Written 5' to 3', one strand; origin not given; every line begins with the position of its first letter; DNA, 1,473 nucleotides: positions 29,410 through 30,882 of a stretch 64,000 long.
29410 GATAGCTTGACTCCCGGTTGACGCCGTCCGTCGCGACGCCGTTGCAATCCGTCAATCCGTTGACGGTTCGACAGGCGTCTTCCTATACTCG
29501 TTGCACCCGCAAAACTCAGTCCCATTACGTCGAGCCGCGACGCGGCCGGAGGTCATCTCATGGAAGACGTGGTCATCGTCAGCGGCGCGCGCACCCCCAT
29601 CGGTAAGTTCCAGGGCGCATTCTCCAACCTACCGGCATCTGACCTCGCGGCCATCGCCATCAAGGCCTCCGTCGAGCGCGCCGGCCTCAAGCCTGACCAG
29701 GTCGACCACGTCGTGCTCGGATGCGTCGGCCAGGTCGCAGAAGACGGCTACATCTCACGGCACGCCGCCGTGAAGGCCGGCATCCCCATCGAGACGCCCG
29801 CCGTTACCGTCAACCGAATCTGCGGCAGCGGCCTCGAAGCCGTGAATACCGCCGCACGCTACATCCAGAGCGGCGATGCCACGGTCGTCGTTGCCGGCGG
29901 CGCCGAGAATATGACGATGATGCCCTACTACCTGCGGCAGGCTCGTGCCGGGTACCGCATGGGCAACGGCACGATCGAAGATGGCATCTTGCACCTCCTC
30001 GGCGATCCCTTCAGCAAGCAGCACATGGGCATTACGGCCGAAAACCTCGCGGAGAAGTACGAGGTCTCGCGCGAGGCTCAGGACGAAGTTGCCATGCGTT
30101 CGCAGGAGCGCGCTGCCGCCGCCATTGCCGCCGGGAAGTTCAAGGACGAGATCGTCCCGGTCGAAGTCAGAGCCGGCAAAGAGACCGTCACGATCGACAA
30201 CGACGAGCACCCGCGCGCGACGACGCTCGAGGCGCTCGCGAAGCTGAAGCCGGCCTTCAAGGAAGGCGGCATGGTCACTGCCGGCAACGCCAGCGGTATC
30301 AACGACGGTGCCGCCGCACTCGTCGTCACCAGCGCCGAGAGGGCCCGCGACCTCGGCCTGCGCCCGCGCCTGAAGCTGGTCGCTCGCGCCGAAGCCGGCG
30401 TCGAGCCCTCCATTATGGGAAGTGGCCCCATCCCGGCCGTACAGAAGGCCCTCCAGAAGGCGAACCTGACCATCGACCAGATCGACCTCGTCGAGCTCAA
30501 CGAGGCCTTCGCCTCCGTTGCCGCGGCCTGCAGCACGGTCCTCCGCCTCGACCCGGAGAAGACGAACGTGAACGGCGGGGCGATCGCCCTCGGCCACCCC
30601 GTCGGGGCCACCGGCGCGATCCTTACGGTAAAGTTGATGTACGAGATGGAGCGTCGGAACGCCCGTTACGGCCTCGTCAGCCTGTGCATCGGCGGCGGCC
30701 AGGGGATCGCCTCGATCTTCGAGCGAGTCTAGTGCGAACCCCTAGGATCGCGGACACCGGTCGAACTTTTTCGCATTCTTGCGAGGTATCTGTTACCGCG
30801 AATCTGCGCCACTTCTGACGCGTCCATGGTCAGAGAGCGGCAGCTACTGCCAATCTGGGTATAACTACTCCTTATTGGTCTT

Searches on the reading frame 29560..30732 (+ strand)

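Call 55: search_protein_families(library=pfam, proteins=[window:29560-30732:+], max_evalue=0.00001)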
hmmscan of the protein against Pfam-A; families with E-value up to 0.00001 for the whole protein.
window:29560-30732:+ (390 aa): 3 families
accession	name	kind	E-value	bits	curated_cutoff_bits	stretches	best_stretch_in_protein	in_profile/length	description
PF00108.29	Thiolase_N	-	7.9e-96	320.9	26.4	1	4-259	1-259/260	Thiolase, N-terminal domain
PF02803.24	Thiolase_C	-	2.1e-45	153.7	27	1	269-389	3-123/123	Thiolase, C-terminal domain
PF00109.32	ketoacyl-synt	-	1e-06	29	20.8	1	77-120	163-206/252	Beta-ketoacyl synthase, N-terminal domain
